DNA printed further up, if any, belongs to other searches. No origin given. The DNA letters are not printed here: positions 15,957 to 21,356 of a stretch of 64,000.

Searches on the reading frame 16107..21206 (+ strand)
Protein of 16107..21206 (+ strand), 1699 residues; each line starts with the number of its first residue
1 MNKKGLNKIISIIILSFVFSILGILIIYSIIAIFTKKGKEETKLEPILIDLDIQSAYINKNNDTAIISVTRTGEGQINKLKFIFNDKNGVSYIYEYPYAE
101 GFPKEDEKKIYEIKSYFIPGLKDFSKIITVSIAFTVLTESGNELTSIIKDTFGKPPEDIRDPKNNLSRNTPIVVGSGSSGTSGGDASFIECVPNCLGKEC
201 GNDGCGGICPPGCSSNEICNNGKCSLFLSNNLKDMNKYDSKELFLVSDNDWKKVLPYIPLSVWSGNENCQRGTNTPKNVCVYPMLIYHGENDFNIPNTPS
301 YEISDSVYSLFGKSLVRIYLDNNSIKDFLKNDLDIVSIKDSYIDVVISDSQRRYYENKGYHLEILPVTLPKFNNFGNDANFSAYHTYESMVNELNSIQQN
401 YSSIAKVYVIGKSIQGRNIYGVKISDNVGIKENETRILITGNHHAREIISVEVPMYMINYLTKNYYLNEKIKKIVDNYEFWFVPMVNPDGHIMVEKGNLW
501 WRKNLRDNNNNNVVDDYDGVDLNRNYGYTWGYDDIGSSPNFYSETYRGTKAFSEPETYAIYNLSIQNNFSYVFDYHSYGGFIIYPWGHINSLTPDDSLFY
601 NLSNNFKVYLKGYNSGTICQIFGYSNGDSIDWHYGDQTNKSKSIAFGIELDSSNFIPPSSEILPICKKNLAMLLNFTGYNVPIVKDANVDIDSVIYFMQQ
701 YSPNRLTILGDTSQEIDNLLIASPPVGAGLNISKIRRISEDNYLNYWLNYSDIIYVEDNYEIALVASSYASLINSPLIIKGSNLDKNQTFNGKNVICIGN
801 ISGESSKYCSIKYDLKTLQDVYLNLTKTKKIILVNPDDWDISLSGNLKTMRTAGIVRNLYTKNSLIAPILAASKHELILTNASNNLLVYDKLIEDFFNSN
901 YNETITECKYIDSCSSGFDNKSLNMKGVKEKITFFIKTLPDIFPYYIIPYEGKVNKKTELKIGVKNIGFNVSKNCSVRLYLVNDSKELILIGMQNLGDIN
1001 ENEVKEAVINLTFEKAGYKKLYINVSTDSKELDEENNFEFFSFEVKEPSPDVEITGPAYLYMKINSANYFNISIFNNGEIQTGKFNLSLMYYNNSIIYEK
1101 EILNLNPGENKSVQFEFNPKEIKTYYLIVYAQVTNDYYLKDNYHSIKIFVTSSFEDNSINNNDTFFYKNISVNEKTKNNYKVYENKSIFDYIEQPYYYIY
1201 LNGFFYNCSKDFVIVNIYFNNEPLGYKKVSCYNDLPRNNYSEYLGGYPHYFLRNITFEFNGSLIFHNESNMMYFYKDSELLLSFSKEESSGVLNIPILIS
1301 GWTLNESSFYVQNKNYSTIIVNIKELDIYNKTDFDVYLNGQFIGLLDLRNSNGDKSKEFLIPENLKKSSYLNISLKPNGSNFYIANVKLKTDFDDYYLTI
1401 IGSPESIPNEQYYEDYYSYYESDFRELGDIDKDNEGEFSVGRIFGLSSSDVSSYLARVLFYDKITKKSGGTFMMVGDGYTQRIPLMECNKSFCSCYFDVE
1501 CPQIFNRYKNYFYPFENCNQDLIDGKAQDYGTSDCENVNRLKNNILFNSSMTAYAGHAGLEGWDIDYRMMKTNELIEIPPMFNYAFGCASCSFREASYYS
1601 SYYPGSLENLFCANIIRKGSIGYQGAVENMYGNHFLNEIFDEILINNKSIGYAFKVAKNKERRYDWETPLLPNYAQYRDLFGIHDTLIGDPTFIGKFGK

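Call 71: search_protein_families(library=pfam, proteins=[window:16107-21206:+], max_evalue=0.001)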
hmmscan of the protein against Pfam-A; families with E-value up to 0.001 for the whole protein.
window:16107-21206:+ (1699 aa): 2 families
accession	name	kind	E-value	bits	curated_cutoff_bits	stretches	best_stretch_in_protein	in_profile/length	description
PF00246.29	Peptidase_M14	-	3.5e-68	230.8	21.6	1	391-671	2-285/286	Zinc carboxypeptidase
PF07705.17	CARDB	-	4e-13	49.9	22.7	2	1063-1136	16-88/101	CARDB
